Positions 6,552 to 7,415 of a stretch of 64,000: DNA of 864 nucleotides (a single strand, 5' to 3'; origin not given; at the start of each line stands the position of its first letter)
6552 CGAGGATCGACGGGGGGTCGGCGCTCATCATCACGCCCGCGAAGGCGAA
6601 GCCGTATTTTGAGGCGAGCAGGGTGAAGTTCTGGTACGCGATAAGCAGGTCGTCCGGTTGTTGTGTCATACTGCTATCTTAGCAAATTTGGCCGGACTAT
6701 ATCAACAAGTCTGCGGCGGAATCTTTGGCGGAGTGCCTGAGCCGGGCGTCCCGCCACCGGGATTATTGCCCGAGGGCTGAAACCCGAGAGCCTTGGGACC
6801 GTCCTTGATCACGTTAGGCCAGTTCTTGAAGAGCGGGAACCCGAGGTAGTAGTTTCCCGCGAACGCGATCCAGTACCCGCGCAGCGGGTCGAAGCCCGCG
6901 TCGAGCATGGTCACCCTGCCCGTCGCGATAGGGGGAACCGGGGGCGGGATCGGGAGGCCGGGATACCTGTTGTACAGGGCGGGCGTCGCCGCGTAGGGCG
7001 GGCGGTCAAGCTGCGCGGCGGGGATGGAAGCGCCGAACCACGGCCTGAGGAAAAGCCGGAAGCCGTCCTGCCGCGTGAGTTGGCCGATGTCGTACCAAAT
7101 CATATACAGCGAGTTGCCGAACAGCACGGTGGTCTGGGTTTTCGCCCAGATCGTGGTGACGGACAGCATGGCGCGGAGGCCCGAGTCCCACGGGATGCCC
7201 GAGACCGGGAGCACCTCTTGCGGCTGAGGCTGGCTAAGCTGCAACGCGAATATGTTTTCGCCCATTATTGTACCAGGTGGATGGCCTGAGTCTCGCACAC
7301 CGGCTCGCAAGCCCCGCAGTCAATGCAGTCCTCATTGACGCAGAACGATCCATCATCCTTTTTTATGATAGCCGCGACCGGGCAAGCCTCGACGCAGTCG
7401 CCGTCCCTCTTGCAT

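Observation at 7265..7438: Phage-encoded 57-aa 7Fe-type ferredoxin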

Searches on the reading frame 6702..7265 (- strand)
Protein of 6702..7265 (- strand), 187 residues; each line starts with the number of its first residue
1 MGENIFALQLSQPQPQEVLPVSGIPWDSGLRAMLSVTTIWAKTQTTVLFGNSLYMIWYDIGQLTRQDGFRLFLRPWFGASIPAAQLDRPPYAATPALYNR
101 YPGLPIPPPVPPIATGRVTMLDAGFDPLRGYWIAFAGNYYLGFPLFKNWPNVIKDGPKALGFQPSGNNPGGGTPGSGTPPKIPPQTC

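Call 3: search_protein_families(library=pfam, proteins=[window:6702-7265:-], max_evalue=0.1)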
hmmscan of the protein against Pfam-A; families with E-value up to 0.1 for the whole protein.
window:6702-7265:- (187 aa): 0 families

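Call 5: search_protein_families(library=phrogs, proteins=[window:6702-7265:-], max_evalue=0.01)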
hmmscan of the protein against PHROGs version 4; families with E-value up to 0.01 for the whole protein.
window:6702-7265:- (187 aa): 0 families

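Call 62: find_homologous_proteins(query=window:6702-7265:-, max_evalue=0.001)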
Query window:6702-7265:- (187 aa): 81 proteins with E <= 0.001 among 133 candidates.
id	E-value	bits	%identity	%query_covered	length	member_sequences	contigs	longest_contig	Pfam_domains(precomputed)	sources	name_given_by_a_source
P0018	1.2e-101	357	100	83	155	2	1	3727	-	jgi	jgi:hypothetical protein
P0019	7.4e-98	344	80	100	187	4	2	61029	-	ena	-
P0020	9.7e-94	331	81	94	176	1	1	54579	-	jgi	jgi:hypothetical protein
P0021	7.9e-87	308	74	100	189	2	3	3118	-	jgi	-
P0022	3.2e-83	297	75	90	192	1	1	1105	-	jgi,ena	-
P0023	4.5e-83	296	76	86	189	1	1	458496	-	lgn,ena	-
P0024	8.8e-83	295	71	97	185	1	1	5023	-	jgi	jgi:hypothetical protein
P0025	1.7e-82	294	75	89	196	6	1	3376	-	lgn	-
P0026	2.7e-82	294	71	90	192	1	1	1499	-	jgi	-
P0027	5.0e-82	293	68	100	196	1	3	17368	-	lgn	-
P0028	1.8e-81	291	70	96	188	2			-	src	-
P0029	2.8e-81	290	70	100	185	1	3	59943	-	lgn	-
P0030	3.0e-81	290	72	91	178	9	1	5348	-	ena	-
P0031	3.5e-80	287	69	100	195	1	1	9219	-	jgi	jgi:hypothetical protein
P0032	3.0e-79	284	71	90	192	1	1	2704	-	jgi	jgi:hypothetical protein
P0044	7.5e-77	276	66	99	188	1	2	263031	-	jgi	jgi:hypothetical protein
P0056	2.2e-72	261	65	90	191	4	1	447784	-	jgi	jgi:hypothetical protein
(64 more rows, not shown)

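Call 63: find_encoding_contigs(protein=P0023, flank=10000, max_places=1)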
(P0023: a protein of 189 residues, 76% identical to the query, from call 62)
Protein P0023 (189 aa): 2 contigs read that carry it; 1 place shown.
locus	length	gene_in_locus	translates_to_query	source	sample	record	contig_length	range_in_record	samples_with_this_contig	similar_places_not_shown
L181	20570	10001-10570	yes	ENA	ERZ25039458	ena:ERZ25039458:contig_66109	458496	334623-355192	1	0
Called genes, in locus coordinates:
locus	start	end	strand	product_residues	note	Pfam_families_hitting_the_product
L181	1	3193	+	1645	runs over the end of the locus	PF04865:Baseplate_J (weak)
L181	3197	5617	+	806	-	-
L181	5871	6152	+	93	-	-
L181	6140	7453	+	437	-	-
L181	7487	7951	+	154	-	-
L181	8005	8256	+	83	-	-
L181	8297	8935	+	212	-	-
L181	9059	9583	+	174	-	-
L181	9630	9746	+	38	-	-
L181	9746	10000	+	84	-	-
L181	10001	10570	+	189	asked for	-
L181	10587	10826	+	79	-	-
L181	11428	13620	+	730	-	-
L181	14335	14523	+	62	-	-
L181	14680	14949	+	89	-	-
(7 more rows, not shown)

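Call 64: find_encoding_contigs(protein=P0019, flank=10000, max_places=1)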
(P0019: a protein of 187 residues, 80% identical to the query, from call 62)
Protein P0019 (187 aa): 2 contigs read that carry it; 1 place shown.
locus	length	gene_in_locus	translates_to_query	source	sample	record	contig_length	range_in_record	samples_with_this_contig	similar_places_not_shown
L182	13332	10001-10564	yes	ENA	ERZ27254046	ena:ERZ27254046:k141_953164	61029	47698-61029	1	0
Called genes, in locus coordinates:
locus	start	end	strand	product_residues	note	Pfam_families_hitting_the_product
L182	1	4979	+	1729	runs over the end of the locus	PF04865:Baseplate_J, PF26079:Baseplate_J_C (faint)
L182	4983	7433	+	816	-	-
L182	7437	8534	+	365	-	-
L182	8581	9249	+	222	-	-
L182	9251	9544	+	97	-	-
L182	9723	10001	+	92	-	-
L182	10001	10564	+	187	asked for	-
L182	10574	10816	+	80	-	-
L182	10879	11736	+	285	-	-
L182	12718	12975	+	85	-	-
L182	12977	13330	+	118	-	?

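Call 76: find_encoding_contigs(protein=P0020, flank=4000, max_places=1)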
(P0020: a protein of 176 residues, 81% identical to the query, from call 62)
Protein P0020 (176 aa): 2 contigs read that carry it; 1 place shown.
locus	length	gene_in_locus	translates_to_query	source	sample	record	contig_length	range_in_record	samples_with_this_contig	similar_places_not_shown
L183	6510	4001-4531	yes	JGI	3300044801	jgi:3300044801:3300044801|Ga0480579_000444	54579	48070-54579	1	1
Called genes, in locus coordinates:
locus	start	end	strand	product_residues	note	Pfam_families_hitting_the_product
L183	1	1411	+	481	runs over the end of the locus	-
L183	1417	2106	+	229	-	PF01541:GIY-YIG (faint), PF07460:NUMOD3 (faint)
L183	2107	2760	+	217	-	-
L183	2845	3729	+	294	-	PF24308:DUF7487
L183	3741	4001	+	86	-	-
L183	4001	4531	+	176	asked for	-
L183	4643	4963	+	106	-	PF01833:TIG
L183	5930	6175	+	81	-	-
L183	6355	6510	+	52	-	?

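Call 77: find_encoding_contigs(protein=P0044, flank=4000, max_places=1)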
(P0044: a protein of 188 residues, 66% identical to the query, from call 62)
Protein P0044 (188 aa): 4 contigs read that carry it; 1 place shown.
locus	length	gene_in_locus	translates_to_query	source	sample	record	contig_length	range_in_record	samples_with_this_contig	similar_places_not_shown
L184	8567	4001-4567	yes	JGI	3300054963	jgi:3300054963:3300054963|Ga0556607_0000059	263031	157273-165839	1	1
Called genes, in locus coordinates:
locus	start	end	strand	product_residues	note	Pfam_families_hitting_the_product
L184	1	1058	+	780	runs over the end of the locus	-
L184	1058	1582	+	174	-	PF01541:GIY-YIG, PF07460:NUMOD3 (weak)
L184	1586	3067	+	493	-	-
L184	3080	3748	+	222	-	-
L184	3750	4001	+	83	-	-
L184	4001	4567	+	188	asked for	-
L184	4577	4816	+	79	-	-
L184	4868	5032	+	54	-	-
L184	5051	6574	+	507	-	-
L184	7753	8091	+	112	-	-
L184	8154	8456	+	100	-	-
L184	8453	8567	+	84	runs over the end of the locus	-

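Call 78: find_encoding_contigs(protein=P0056, flank=4000, max_places=1)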
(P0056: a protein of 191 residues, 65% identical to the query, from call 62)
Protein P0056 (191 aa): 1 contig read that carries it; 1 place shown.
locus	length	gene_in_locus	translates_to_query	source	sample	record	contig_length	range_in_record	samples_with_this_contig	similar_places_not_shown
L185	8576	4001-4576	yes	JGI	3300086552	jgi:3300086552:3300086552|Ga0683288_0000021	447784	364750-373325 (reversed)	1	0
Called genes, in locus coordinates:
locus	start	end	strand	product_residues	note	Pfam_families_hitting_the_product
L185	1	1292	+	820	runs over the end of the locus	-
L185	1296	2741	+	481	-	-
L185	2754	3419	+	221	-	-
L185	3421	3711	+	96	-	-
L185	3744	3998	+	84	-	-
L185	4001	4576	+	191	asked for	-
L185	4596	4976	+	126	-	-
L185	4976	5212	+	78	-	-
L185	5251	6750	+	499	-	-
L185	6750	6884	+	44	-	-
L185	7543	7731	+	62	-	-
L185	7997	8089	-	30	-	-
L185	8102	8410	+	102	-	-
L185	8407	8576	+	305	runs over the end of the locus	-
